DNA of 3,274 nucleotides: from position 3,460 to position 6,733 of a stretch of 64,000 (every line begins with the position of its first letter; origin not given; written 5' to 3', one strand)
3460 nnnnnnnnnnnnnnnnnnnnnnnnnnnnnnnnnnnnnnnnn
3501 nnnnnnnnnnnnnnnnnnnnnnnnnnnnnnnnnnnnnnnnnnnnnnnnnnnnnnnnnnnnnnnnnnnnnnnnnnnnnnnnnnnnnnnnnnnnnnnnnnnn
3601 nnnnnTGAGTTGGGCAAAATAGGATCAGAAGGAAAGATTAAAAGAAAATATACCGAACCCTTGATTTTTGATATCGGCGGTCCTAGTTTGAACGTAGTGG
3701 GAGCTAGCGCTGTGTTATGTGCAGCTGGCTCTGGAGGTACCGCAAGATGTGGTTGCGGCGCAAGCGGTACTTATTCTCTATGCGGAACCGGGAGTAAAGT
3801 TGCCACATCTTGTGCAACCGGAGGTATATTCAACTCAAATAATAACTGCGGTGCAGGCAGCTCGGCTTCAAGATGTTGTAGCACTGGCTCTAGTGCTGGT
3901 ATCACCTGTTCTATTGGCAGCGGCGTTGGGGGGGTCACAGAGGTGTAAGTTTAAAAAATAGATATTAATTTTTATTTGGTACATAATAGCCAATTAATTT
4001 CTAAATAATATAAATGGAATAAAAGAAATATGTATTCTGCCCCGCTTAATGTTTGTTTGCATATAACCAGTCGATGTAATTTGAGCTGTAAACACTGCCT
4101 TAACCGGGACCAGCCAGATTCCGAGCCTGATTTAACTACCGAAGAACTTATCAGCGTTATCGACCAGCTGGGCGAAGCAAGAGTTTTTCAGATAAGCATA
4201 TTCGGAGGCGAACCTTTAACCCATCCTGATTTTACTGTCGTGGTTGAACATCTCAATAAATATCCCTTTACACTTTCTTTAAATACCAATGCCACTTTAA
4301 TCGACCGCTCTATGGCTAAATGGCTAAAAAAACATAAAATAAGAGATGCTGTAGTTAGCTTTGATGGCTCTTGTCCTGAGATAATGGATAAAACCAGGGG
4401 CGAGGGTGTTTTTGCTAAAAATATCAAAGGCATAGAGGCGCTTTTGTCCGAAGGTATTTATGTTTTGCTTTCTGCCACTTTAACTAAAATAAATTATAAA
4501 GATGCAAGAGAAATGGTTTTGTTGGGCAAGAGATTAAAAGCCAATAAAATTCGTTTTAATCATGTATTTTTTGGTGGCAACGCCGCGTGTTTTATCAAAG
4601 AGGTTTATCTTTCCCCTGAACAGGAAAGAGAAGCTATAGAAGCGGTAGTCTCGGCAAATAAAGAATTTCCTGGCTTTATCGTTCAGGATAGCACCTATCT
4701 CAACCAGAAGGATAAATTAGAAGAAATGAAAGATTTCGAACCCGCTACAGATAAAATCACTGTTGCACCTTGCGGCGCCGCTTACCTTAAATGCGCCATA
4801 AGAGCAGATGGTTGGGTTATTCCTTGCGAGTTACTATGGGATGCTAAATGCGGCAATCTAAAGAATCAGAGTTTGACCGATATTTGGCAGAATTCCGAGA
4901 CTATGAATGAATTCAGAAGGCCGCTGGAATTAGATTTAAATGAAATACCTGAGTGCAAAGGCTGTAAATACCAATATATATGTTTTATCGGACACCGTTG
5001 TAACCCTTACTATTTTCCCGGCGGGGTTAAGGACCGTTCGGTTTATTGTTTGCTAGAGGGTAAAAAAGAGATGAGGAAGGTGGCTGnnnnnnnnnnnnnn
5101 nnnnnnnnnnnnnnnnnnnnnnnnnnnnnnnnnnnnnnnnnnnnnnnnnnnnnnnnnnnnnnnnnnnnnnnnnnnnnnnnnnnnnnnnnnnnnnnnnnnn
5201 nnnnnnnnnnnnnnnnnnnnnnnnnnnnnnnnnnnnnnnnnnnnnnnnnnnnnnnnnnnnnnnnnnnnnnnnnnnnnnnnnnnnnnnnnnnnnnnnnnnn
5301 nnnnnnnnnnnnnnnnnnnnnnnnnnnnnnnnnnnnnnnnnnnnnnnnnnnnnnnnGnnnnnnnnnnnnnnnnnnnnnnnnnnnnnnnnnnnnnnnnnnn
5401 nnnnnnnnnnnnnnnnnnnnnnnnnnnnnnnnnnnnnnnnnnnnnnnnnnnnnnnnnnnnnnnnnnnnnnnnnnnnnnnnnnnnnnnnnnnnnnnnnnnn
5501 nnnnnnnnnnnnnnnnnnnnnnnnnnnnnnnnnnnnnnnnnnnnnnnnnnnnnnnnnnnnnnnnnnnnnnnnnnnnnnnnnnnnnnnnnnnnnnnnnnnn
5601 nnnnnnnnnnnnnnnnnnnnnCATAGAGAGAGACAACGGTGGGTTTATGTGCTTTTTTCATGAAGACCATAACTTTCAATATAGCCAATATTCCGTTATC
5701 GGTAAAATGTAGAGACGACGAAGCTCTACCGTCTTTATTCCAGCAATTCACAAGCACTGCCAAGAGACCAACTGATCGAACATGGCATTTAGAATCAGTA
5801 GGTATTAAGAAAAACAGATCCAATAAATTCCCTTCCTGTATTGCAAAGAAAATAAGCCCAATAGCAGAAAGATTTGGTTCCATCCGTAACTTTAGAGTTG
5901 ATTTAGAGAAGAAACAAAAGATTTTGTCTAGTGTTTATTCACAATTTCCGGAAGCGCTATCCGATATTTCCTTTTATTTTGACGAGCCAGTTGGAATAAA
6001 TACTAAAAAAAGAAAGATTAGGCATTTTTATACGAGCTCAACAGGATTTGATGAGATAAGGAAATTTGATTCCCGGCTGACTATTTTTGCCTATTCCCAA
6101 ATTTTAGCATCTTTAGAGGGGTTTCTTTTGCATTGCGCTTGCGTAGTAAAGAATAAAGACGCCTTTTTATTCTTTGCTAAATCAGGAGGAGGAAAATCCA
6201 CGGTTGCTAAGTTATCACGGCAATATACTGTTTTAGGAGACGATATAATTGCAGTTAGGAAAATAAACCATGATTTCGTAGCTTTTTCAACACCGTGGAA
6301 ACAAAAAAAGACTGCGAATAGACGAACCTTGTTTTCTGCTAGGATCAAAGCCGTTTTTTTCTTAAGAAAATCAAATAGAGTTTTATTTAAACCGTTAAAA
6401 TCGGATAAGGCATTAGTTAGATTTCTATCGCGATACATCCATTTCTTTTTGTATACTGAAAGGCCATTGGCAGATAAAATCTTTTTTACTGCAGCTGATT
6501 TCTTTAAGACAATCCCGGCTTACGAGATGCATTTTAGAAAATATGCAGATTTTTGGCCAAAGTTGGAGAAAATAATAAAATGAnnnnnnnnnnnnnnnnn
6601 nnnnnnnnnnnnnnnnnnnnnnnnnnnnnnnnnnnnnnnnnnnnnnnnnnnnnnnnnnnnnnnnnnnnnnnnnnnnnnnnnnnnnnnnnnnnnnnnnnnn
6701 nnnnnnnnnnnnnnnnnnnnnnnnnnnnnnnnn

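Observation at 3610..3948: Precursor candidate: 112-aa peptide with double-glycine-like leader and 86-aa Cys(9)/Gly/Ser/Thr/Ala-rich low-complexity core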

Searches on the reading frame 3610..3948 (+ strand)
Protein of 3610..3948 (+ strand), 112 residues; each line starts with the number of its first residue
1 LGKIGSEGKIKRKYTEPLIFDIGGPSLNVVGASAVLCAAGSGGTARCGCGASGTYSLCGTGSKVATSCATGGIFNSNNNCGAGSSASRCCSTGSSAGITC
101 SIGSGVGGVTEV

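Call 5: search_protein_families(library=ncbifam, proteins=[window:3610-3948:+], max_evalue=0.01)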
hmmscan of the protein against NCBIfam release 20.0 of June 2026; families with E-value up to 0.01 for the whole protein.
window:3610-3948:+ (112 aa): 0 families

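Call 6: search_protein_families(library=pfam, proteins=[window:3610-3948:+], max_evalue=0.01)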
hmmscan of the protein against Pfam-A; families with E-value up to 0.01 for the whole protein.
window:3610-3948:+ (112 aa): 0 families

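Call 9: find_homologous_proteins(query=window:3610-3945:+, max_evalue=10)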
Query seq(112 aa): 37 candidates shared short words with the query, none scored E <= 10.

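Call 23: search_protein_families(library=ncbifam, proteins=[window:3610-3945:+], max_evalue=10)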
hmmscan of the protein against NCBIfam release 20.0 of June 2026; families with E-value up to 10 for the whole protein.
seq(112 aa): 0 families

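Call 33: search_protein_families(library=ncbifam, alignment_id=A2, max_evalue=10)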
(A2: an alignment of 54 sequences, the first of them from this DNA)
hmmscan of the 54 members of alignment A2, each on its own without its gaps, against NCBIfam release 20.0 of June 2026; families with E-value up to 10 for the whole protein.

A. member 1, seq(112 aa): 0 families

B. families by the number of members that match (of 54 scanned): 6 families
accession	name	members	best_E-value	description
TIGR04252.1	SCM_precur_ScmA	23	6.1e-07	SynChlorMet cassette protein ScmA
NF008469.0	PRK11361.1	1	0.17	acetoacetate metabolism transcriptional regulator AtoC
NF010449.0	PRK13875.1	1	0.42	conjugal transfer protein TrbL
NF052494.1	adhes_AsaA_N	1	1.5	sialic acid-binding adhesin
NF007487.1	PRK10081.1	1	2.8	lipoprotein toxin entericidin B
NF033849.1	ser_rich_anae_1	1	7.1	serine-rich protein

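Call 75: list_cluster_members(proteins=[window:3610-3945:+, window:3719-3958:+, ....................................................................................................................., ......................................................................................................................, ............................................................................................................, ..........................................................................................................])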
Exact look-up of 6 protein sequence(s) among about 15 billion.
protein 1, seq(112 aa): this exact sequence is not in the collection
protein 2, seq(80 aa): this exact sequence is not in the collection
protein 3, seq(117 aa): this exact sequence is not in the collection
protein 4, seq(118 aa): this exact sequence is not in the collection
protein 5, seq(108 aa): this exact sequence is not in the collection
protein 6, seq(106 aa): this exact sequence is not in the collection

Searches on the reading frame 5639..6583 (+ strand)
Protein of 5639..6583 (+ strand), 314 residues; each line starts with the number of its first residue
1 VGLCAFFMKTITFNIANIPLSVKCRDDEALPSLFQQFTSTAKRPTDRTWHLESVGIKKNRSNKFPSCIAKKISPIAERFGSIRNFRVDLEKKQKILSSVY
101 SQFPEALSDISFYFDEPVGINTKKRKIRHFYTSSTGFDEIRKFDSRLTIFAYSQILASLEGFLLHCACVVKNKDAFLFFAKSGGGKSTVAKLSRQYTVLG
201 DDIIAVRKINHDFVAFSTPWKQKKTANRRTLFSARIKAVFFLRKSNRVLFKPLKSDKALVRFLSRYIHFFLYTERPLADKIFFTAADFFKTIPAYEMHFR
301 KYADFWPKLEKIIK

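Call 5: search_protein_families(library=ncbifam, proteins=[window:5639-6583:+], max_evalue=0.01)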
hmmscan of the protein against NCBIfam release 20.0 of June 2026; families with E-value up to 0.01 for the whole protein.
window:5639-6583:+ (314 aa): 1 family
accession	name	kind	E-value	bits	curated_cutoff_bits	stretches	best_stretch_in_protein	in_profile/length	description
TIGR04249.1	SCM_chp_ScmC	equivalog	6.5e-12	45.4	125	1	149-312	114-291/292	SynChlorMet cassette protein ScmC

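Call 6: search_protein_families(library=pfam, proteins=[window:5639-6583:+], max_evalue=0.01)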
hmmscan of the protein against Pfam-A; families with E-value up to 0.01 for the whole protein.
window:5639-6583:+ (314 aa): 1 family
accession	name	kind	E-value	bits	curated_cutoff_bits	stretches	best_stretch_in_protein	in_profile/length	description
PF01293.25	PEPCK_ATP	-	0.0015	17.7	26.5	1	149-203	183-239/465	Phosphoenolpyruvate carboxykinase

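Call 50: search_solved_structures(query=window:5639-6580:+, max_evalue=10)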
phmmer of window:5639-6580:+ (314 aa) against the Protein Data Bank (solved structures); distinct sequences matched with E-value up to 10: 2.
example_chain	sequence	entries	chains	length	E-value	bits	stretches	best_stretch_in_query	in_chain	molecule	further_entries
8d8s_A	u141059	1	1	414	0.27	14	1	131-164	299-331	Cysteine desulfurase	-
5tp5_A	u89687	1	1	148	1.1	12.1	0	173-203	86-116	Calmodulin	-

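Call 53: search_protein_families(library=pfam, proteins=[window:5639-6580:+], max_evalue=5)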
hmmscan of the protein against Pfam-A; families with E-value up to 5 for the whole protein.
window:5639-6580:+ (314 aa): 2 families
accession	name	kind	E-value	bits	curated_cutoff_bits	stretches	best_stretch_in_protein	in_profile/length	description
PF01293.25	PEPCK_ATP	-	0.0015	17.7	26.5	1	149-203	183-239/465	Phosphoenolpyruvate carboxykinase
PF14077.11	WD40_alt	-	0.046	14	25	1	199-218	23-42/48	Alternative WD40 repeat motif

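Call 54: find_homologous_proteins(query=window:5639-6580:+, max_evalue=0.001)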
Query window:5639-6580:+ (314 aa): 32 proteins with E <= 0.001 among 887 candidates.
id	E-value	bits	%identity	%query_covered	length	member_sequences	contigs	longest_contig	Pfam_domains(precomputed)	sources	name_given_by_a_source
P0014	3.4e-205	698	100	100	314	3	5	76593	PF27840.1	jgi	-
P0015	7.5e-106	372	58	98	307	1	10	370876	PF27840.1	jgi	-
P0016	1.1e-99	352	56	97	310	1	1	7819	PF27840.1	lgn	-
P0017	4.0e-98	347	54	98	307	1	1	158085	PF27840.1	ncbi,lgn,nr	ncbi:MAG: hypothetical protein Q8O13_06325 [Candidatus Omnitrophota bacterium]|nr:hypothetical prote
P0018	6.2e-98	346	52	98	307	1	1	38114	PF27840.1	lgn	-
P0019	1.4e-92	329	53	98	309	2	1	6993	PF27840.1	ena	-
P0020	7.9e-90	320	51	98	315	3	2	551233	PF27840.1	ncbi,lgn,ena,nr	ncbi:MAG TPA: hypothetical protein PLC32_05360 [Candidatus Omnitrophota bacterium]|nr:hypothetical p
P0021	6.6e-89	317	51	97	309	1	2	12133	PF27840.1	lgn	-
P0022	1.3e-88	316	51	97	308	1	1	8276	PF27840.1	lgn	-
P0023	1.4e-84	302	51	98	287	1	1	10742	PF27840.1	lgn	-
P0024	1.9e-84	302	51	98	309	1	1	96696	PF27840.1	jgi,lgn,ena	-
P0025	2.3e-81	292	49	97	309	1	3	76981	PF27840.1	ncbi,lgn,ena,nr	ncbi:MAG: hypothetical protein ISS47_00995 [Candidatus Omnitrophica bacterium]|nr:hypothetical prote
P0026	2.6e-81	292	49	98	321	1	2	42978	PF27840.1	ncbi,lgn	-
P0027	1.1e-79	286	47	98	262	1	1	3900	PF27840.1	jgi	jgi:hypothetical protein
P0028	8.8e-78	280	47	97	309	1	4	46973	PF27840.1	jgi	-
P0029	1.6e-71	259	45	96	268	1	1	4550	PF27840.1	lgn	-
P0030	2.9e-71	259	45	97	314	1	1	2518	PF27840.1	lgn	-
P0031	3.2e-63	232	41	97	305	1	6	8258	PF27840.1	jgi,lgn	jgi:hypothetical protein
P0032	1.3e-57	214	41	97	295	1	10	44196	PF01293.26,PF27840.1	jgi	jgi:hypothetical protein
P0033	1.1e-55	207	52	59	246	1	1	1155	PF27840.1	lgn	-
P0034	1.2e-55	207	57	54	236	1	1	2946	PF27840.1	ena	-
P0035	7.6e-54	201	54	56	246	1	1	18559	PF27840.1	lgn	-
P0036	8.3e-54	201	46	69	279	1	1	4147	PF27840.1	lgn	-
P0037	1.4e-51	194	51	60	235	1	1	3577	PF27840.1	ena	-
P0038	1.8e-51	194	54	57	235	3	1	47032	PF27840.1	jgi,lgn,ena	-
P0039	2.1e-51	193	54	52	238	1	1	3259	PF27840.1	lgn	-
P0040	2.9e-50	190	47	58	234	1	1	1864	PF27840.1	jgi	jgi:hypothetical protein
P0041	3.1e-50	190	54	55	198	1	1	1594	PF27840.1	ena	-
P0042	6.9e-50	188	53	54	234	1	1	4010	PF27840.1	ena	-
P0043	3.3e-48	183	52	54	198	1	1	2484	PF27840.1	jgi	-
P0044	8.6e-43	165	41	65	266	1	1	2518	PF27840.1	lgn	-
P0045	1.9e-6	46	37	33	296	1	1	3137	PF27840.1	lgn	-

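Call 63: predict_structure(alignment_id=A3)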
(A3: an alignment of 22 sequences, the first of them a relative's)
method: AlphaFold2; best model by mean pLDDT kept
length: 314 residues; sequences in the alignment: 22
mean_pLDDT: 86.3   pTM: 0.86
mean pLDDT of the five models: 86.3, 85.3, 83.5, 83.4, 83.2
residues with pLDDT >= 90: 145; 70-90: 144; 50-70: 22; < 50: 3
segments of 3 or more residues with pLDDT < 50: 1-3
pLDDT, mean of each block of 10 residues (from residue 1): 66 93 86 87 83 86 85 82 81 91 89 87 93 64 87 96 95 93 87 88 94 94 61 90 84 95 88 89 97 90 79 74
secondary structure, 60 per line:
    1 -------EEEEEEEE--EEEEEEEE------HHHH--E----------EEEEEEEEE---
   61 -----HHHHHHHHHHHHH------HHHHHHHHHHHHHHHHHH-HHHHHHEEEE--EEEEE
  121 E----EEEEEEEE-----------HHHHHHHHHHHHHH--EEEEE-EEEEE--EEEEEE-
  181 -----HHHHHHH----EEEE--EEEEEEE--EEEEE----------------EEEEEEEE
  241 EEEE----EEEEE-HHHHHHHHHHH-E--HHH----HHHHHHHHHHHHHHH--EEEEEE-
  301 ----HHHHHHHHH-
elements in order: E8-15 E18-25 H32-35 E49-57 H66-78 H85-102 H104-109 E110-113 E116-121 E126-133 H145-158 E161-165 E167-171 E174-179 H186-192 E197-200 E203-209 E212-216 E233-244 E249-253 H255-265 H277-291 E294-299 H305-313
